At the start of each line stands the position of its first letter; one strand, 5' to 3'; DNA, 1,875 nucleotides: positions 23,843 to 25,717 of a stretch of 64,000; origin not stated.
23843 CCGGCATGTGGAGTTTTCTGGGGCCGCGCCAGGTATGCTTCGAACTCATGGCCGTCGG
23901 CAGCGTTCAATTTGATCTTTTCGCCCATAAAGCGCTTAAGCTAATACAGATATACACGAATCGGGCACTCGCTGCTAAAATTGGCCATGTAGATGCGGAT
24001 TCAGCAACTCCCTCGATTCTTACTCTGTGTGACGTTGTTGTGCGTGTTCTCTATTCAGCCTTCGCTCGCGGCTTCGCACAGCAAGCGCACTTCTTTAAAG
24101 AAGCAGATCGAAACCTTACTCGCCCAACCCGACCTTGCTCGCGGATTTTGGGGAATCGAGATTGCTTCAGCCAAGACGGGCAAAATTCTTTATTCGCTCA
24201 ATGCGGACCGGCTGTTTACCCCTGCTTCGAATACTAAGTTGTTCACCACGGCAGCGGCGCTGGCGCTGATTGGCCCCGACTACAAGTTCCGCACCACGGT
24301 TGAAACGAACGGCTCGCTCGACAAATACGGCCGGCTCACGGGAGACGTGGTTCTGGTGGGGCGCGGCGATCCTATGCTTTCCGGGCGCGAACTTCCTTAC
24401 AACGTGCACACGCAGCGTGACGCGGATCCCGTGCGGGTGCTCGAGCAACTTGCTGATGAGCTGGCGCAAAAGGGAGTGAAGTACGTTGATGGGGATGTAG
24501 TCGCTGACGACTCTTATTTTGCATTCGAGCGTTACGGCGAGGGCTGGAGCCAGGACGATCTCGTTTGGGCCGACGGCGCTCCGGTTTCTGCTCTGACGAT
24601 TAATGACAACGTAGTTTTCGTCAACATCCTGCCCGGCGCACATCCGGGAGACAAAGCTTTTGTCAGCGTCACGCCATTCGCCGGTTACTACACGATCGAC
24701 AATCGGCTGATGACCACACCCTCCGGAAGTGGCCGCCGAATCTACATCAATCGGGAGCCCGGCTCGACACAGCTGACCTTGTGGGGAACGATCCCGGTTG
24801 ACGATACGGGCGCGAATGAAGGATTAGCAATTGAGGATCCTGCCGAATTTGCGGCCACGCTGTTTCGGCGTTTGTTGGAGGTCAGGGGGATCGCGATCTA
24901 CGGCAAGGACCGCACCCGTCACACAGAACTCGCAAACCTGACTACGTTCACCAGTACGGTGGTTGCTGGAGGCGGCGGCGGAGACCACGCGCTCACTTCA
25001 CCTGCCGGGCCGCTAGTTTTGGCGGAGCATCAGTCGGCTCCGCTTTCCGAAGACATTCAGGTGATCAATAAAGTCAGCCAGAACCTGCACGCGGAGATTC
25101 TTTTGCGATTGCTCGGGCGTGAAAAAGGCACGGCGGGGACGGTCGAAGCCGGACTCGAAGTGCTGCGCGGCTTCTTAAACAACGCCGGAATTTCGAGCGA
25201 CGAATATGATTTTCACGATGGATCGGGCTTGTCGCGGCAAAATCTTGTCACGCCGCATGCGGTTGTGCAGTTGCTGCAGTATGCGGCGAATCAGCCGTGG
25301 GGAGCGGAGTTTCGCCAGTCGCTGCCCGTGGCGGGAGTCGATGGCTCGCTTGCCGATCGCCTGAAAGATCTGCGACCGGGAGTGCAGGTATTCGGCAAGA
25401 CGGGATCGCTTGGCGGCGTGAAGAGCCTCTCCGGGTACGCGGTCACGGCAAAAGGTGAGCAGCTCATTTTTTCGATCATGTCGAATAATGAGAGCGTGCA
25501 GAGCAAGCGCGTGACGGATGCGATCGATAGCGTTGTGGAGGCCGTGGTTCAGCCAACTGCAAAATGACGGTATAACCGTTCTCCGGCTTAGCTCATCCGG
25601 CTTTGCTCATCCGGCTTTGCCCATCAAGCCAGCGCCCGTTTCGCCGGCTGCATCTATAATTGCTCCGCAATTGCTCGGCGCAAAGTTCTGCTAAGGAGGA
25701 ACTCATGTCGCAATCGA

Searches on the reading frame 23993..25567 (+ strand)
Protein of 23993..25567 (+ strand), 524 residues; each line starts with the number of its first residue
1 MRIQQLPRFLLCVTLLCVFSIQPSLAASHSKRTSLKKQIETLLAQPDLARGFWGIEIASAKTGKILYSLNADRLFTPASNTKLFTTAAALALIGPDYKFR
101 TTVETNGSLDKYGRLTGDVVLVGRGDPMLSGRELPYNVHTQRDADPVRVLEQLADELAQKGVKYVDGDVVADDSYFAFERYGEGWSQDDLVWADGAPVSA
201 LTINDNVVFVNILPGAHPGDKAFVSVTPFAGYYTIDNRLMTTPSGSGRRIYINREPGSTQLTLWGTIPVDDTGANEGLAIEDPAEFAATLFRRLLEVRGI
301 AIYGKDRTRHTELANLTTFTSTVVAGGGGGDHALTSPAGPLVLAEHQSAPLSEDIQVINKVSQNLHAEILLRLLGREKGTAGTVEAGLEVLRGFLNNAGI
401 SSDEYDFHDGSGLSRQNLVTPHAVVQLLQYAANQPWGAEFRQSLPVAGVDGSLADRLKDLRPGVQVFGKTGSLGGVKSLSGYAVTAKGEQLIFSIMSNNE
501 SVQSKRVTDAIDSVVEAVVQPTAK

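Call 10: search_protein_families(library=pfam, proteins=[window:23993-25567:+], max_evalue=0.01)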
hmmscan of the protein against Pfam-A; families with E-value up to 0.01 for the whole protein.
window:23993-25567:+ (524 aa): 4 families
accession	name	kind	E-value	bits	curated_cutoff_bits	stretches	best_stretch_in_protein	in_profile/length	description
PF02113.21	Peptidase_S13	-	1.2e-113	380.6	22.8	2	35-305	1-253/444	D-Ala-D-Ala carboxypeptidase 3 (S13) family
PF13354.11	Beta-lactamase2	-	2.2e-06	27.6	22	1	349-496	73-213/214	Beta-lactamase enzyme family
PF00768.25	Peptidase_S11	-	0.0025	17.8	27.6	1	59-87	19-47/239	D-alanyl-D-alanine carboxypeptidase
PF00144.29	Beta-lactamase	-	0.0055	16.4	27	0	50-93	12-68/329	Beta-lactamase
